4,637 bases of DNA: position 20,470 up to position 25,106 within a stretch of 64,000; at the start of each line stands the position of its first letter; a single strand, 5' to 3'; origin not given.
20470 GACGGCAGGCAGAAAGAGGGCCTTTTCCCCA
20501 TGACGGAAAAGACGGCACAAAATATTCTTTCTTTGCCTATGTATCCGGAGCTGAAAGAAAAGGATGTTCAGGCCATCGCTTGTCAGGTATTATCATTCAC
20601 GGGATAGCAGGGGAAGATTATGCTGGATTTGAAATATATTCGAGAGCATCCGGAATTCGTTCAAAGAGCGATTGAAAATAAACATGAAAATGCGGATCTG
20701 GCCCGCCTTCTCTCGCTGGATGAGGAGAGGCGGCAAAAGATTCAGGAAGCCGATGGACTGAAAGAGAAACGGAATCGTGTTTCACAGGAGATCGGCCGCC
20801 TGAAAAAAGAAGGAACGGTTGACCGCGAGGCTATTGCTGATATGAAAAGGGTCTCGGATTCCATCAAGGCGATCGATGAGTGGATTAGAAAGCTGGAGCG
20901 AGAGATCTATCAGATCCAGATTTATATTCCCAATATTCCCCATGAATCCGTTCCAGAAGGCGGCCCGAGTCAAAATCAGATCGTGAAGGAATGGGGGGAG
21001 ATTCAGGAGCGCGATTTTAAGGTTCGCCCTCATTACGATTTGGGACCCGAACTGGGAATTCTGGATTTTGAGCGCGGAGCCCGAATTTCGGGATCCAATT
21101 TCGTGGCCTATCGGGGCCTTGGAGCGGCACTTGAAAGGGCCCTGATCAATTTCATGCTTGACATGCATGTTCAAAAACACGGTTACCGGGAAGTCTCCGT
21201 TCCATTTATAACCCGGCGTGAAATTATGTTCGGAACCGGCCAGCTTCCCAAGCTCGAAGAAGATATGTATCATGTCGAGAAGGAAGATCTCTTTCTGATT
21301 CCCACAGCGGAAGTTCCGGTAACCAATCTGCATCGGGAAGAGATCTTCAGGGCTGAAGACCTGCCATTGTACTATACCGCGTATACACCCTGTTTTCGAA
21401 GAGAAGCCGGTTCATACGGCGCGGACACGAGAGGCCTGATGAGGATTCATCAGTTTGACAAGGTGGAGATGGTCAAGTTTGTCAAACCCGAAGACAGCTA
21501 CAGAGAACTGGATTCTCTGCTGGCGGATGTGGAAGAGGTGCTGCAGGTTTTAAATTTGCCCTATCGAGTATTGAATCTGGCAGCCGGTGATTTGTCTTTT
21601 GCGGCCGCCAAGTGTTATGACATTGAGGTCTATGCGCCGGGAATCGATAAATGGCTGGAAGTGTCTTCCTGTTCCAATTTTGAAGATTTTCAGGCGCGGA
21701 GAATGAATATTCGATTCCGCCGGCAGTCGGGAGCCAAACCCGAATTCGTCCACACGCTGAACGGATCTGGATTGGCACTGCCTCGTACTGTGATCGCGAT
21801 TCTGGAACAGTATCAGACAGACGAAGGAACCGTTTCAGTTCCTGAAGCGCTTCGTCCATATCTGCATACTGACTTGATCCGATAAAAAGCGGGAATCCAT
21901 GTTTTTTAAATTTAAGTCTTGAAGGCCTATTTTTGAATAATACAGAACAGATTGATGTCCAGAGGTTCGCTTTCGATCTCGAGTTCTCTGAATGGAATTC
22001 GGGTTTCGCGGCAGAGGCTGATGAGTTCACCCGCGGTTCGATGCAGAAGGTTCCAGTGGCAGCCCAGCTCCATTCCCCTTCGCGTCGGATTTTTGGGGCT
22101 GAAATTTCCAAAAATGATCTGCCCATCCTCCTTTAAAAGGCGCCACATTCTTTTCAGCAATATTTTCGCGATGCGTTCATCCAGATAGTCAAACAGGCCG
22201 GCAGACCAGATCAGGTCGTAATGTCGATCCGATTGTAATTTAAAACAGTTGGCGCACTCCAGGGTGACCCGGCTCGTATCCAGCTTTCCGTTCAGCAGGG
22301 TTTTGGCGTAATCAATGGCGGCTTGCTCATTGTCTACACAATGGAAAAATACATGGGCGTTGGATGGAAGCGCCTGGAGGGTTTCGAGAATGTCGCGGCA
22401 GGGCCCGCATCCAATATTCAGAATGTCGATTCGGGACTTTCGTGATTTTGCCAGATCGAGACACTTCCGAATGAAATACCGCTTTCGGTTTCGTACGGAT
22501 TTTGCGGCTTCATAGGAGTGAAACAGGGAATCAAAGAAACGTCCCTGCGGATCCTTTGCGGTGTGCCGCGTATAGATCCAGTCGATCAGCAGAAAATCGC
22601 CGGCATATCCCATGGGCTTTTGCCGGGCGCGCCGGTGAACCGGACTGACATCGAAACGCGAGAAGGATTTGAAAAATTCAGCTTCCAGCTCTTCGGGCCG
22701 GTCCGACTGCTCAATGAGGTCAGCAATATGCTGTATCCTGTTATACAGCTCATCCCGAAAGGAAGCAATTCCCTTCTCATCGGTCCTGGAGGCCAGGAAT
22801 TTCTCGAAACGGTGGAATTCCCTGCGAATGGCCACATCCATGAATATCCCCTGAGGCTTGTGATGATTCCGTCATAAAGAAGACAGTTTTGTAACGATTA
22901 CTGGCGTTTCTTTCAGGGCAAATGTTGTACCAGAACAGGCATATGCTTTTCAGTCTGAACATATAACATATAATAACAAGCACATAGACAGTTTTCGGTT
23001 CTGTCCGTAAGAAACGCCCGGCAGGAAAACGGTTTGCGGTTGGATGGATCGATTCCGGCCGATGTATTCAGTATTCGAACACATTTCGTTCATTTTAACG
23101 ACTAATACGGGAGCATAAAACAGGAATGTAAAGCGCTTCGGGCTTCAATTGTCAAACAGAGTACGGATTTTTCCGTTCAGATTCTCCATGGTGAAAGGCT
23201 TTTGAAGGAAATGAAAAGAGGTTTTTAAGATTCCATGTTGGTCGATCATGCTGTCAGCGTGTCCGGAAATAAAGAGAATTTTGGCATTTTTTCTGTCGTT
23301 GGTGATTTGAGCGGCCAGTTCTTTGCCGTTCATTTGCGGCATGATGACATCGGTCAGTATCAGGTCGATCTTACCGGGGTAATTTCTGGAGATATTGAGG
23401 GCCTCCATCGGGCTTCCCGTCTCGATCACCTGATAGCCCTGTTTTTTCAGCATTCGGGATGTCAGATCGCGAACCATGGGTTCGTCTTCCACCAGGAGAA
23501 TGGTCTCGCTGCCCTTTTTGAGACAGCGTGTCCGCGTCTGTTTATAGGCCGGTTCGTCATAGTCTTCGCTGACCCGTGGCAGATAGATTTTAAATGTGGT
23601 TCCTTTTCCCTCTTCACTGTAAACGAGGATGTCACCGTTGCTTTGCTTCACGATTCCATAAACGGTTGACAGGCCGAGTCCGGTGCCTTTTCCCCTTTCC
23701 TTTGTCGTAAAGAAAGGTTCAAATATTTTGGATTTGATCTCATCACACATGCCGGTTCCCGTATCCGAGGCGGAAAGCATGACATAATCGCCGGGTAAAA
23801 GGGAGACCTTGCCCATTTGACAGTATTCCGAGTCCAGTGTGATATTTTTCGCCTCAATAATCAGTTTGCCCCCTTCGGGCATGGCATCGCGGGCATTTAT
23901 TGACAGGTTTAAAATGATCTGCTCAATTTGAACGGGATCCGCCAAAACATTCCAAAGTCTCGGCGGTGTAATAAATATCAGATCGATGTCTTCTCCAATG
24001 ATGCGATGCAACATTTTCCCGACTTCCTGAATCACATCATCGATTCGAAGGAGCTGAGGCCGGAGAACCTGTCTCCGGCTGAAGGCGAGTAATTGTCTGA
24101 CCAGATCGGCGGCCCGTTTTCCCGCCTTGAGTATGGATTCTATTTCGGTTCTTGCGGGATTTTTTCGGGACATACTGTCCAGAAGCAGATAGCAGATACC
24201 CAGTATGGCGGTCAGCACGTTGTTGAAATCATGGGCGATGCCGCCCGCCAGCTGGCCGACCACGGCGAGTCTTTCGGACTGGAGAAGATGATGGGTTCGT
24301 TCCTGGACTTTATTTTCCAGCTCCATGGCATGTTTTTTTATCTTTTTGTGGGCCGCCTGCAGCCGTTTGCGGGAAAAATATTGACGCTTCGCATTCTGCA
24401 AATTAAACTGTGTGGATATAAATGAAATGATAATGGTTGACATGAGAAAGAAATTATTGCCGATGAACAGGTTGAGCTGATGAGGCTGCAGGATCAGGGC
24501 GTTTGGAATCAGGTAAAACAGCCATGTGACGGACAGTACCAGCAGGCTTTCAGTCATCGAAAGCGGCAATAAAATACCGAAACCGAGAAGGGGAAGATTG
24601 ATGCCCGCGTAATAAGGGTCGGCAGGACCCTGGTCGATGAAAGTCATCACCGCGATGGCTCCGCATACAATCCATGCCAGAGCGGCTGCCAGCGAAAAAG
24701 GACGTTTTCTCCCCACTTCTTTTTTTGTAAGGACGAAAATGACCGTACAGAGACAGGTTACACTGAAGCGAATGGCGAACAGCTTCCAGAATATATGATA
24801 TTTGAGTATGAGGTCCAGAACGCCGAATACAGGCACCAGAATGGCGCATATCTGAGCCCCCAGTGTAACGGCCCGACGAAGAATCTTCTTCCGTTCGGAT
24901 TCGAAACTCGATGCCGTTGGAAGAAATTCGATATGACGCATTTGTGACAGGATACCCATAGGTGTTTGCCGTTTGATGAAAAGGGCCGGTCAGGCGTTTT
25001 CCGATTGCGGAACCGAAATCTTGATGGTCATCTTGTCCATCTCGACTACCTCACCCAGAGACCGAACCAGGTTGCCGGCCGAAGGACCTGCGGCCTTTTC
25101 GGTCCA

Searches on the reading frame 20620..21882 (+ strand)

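Call 9: search_protein_families(library=pfam, proteins=[window:20620-21882:+], max_evalue=0.001)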
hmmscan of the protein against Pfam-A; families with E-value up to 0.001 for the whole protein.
window:20620-21882:+ (421 aa): 2 families
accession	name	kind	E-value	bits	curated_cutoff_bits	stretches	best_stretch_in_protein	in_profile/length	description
PF00587.30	tRNA-synt_2b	-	3.5e-44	151.4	29.3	1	220-398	7-179/179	tRNA synthetase class II core domain (G, H, P, S and T)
PF02403.27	Seryl_tRNA_N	-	5e-28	97.9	28.2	1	1-107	1-108/108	Seryl-tRNA synthetase N-terminal domain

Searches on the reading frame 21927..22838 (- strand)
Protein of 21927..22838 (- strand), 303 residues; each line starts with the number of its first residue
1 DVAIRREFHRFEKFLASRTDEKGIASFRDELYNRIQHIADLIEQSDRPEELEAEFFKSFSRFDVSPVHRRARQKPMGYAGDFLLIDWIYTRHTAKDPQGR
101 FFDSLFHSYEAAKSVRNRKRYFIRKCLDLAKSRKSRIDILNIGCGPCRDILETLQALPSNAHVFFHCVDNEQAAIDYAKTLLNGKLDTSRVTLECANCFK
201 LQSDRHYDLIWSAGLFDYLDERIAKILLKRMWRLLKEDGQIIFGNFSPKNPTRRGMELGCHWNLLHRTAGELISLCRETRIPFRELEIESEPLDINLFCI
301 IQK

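Call 9: search_protein_families(library=pfam, proteins=[window:21927-22838:-], max_evalue=0.001)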
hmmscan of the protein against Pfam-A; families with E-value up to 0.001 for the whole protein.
window:21927-22838:- (303 aa): 7 families
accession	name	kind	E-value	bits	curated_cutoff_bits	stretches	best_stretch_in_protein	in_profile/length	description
PF13649.12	Methyltransf_25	-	7.7e-11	43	27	1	139-239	1-97/97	Methyltransferase domain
PF08242.18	Methyltransf_12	-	2e-09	38.5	30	1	140-240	1-97/98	Methyltransferase domain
PF13847.12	Methyltransf_31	-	3.6e-09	36.9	27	1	135-247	3-113/145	Methyltransferase domain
PF08241.18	Methyltransf_11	-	1.9e-06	28.8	21.2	1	140-243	1-95/95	Methyltransferase domain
PF05401.17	NodS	-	7.7e-05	23.1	24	1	118-245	28-146/201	Nodulation protein S (NodS)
PF14737.11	DUF4470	-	0.00011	22.7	25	1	127-175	11-62/97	Domain of unknown function (DUF4470)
PF01739.24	CheR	-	0.00064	19.7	27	0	189-245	118-175/195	CheR methyltransferase, SAM binding domain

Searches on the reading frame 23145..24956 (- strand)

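Call 9: search_protein_families(library=pfam, proteins=[window:23145-24956:-], max_evalue=0.001)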
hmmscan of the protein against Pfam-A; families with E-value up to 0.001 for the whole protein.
window:23145-24956:- (603 aa): 3 families
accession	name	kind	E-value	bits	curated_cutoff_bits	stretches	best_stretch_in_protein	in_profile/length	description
PF00072.30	Response_reg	-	2.7e-21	76.2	30.2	1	486-597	1-110/111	Response regulator receiver domain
PF02518.31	HATPase_c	-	1.4e-20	74.2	26.4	1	340-461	2-109/111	Histidine kinase-, DNA gyrase B-, and HSP90-like ATPase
PF00512.31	HisKA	-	4.5e-09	36.7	26.9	1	234-296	3-64/66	His Kinase A (phospho-acceptor) domain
